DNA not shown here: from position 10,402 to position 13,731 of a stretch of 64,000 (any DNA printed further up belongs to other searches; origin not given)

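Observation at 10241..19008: Two paralogous small Trp-rich proteins bracket a STAND regulator plus giant secreted protein block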

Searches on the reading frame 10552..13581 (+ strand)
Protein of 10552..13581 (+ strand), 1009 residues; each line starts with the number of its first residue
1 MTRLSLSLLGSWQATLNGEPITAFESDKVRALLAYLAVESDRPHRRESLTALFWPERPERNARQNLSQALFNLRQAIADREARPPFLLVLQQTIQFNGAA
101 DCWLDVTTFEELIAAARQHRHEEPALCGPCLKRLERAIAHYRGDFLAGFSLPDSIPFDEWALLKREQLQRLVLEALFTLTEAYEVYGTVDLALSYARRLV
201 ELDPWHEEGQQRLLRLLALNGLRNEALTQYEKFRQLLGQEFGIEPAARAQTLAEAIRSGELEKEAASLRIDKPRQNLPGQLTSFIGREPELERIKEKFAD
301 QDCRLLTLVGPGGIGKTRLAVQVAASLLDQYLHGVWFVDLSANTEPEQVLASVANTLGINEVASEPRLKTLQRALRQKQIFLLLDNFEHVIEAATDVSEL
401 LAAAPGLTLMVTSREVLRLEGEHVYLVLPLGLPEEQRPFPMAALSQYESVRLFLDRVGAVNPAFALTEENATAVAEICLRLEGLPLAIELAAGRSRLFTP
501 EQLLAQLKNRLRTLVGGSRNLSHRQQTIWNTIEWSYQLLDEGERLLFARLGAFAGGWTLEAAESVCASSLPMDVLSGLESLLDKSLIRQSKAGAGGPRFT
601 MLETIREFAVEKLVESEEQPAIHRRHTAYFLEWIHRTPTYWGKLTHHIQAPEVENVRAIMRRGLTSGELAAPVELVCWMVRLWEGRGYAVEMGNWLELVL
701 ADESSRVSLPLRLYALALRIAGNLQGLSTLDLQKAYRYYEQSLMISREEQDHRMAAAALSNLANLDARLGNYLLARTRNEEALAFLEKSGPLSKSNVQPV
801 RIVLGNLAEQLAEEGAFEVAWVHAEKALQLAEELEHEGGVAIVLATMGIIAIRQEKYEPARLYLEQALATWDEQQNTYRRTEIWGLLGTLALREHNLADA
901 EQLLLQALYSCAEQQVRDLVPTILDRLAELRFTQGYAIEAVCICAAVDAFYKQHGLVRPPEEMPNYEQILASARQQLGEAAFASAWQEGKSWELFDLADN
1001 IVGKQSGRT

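Call 62: search_protein_families(library=pfam, proteins=[window:10552-13581:+], max_evalue=0.001)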
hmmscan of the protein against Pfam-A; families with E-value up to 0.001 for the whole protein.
window:10552-13581:+ (1009 aa): 8 families
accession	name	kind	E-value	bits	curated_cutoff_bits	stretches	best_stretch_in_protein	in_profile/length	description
PF03704.23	BTAD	-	2e-21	77.3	22.1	1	104-257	1-146/146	Bacterial transcriptional activator domain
PF00931.28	NB-ARC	-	1.5e-12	47.7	23.5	1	288-537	2-247/248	NB-ARC domain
PF13424.12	TPR_12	-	1.6e-10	41.4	30.1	2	803-870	5-74/77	Tetratricopeptide repeat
PF13401.12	AAA_22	-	8.5e-10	39.5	27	1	301-394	3-98/130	AAA domain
PF13191.12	AAA_16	-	1.6e-06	29.2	32.6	1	284-356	2-85/167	AAA ATPase domain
PF01637.24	ATPase_2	-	0.00011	22.5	33.2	1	284-355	1-72/225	ATPase domain predominantly from Archaea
PF25199.1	nSTAND_NTPase5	-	0.0002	21.6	34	0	295-415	29-134/145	Novel STAND NTPase 5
PF05729.18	NACHT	-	0.00046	20.5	26.7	0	305-419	2-134/167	NACHT domain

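Call 67: search_protein_families(library=padloc, proteins=[window:10552-13581:+], max_evalue=0.01)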
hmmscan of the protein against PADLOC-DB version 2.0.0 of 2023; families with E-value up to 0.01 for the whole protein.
window:10552-13581:+ (1009 aa): 2 families
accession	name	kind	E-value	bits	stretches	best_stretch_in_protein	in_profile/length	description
PDLC01169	TPR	-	1.3e-08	32.5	2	804-910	115-217/252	TPR repeats containing protein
PDLC04140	mad8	-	0.00011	19.9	1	304-395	28-115/314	mads_8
